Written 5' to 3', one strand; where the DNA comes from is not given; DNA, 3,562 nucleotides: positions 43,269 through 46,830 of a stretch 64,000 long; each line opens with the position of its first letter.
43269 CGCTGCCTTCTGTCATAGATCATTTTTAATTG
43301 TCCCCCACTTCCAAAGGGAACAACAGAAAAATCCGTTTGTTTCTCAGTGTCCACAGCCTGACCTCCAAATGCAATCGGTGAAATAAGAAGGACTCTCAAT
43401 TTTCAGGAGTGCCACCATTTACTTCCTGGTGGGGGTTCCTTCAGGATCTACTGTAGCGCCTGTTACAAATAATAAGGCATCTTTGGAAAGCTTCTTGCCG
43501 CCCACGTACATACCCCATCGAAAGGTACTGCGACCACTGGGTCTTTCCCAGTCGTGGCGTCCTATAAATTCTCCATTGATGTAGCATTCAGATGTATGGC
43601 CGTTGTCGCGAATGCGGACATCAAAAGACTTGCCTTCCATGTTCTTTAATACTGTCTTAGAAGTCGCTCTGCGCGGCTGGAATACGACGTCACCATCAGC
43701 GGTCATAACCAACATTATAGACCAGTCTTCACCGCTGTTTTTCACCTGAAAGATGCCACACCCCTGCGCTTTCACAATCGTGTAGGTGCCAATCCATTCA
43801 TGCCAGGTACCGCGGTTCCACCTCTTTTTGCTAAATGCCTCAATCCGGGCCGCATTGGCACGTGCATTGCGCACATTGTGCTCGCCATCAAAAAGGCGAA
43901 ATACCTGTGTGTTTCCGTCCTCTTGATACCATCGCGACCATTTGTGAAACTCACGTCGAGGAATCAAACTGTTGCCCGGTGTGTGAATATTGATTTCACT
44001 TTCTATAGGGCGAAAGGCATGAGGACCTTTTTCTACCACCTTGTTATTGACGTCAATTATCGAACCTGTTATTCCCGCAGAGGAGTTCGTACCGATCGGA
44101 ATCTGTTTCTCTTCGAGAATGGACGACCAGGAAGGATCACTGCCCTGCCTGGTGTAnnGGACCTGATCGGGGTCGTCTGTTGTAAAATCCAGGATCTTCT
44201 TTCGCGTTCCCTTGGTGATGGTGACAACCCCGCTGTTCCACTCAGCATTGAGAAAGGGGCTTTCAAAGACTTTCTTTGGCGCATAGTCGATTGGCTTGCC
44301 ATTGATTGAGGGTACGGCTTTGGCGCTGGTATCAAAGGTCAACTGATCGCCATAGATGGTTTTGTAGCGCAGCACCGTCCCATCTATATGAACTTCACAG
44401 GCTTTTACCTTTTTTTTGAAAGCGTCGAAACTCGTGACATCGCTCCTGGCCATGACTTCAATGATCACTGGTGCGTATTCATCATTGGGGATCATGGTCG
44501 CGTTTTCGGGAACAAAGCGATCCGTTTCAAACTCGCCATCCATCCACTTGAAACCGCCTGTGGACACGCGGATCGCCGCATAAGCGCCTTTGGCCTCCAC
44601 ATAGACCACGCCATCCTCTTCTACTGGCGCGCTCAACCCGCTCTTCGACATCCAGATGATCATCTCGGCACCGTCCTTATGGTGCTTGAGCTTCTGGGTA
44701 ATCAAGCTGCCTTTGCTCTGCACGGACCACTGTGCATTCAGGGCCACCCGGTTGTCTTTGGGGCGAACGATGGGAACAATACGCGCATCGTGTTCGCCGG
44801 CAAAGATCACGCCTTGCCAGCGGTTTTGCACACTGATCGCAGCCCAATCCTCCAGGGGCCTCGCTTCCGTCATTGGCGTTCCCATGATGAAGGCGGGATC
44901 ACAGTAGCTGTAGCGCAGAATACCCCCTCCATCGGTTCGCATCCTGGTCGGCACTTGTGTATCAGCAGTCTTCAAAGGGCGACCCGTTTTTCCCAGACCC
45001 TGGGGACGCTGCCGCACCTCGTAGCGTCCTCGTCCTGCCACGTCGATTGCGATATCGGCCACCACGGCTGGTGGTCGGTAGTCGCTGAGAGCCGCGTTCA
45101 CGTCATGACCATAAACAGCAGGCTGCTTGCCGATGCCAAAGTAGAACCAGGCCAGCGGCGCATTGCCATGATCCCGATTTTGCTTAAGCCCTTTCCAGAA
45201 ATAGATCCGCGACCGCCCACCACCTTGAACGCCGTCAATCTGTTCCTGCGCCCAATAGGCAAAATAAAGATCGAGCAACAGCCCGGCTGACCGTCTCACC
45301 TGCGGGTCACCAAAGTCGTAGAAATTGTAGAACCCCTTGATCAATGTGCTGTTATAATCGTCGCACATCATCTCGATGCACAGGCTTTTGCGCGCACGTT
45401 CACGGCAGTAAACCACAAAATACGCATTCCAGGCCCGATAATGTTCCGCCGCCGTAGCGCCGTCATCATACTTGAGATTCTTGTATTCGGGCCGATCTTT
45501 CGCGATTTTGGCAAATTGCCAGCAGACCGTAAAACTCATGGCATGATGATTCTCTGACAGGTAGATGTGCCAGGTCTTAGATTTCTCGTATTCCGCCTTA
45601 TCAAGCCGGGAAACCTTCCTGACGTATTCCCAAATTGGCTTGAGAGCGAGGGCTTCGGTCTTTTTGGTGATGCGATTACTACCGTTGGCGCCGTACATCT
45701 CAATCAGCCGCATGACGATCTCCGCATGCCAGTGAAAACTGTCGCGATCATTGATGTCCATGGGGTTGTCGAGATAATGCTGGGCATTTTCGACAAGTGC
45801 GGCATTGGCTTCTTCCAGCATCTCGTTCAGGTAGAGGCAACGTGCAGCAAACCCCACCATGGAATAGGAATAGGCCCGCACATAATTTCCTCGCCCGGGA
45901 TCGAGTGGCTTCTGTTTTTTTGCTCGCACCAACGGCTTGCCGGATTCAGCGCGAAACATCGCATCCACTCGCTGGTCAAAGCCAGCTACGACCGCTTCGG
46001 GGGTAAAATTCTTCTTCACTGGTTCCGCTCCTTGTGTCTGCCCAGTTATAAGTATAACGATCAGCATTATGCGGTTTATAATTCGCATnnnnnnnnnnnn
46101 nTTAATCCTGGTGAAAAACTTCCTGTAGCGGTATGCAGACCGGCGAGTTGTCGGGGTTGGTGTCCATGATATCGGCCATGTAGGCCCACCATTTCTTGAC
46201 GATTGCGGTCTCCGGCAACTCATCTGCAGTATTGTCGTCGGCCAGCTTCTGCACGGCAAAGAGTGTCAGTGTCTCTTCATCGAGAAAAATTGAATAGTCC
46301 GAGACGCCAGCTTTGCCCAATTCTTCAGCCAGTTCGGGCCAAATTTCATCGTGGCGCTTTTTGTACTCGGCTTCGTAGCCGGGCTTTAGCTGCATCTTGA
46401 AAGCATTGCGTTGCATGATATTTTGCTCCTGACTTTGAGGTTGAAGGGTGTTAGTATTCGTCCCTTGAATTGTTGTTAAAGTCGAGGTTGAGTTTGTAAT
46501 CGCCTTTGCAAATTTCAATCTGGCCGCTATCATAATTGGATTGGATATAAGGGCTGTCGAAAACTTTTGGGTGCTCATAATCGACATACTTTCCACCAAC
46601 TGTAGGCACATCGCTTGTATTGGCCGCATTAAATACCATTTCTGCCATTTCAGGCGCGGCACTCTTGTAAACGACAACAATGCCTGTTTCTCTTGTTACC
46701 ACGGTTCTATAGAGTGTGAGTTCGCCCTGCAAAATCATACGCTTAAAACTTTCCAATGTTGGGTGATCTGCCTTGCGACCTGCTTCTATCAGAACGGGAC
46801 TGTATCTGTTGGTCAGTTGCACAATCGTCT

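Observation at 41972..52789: Rhamnose mutarotase embedded among lyase-like, BNR and paralogous glycan-active genes points to a rhamnose-containing sulfated polysaccharide as substrate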

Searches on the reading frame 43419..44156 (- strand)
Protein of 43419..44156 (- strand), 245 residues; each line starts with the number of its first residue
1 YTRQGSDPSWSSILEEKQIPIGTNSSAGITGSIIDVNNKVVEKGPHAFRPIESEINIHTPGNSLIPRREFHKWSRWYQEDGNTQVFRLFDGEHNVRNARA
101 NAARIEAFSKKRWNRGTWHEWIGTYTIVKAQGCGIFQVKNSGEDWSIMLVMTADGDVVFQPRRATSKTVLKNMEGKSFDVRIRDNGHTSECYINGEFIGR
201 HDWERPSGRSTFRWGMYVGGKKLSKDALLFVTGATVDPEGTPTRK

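Call 51: search_protein_families(library=pfam, proteins=[window:43419-44156:-], max_evalue=5)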
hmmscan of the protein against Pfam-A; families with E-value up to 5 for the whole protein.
window:43419-44156:- (245 aa): 1 family
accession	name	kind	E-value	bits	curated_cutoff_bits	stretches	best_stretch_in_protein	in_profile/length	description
PF00498.31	FHA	-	0.16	12.9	20.7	1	173-200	28-53/67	FHA domain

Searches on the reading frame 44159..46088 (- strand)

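Call 51: search_protein_families(library=pfam, proteins=[window:44159-46088:-], max_evalue=5)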
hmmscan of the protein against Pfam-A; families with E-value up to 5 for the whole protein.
window:44159-46088:- (643 aa): 0 families

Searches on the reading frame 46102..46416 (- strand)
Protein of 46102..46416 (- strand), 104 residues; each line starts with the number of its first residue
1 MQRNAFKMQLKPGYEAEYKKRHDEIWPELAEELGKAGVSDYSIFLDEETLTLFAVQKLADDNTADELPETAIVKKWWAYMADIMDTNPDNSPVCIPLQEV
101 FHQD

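Call 8: search_protein_families(library=ncbifam, proteins=[window:46102-46416:-], max_evalue=0.001)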
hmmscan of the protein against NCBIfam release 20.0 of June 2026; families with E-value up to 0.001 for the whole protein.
window:46102-46416:- (104 aa): 1 family
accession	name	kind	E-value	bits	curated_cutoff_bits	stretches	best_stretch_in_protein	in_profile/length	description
TIGR02625.1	YiiL_rotase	equivalog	3.6e-37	126.8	99.6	1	3-103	1-101/102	L-rhamnose mutarotase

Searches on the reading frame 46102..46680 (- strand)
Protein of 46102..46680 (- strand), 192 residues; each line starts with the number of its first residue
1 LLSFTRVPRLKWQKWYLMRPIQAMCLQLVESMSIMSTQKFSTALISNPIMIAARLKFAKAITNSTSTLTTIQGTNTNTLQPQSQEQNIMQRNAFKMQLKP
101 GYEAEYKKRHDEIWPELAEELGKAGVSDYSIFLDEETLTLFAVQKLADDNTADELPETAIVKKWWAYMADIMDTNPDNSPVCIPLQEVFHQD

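Call 4: search_protein_families(library=pfam, proteins=[window:46102-46680:-], max_evalue=0.01)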
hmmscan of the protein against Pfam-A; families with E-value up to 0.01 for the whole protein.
window:46102-46680:- (192 aa): 1 family
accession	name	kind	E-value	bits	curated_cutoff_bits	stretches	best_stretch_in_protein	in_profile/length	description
PF05336.19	rhaM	-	3.8e-30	104.6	23.4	1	91-190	1-104/105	L-rhamnose mutarotase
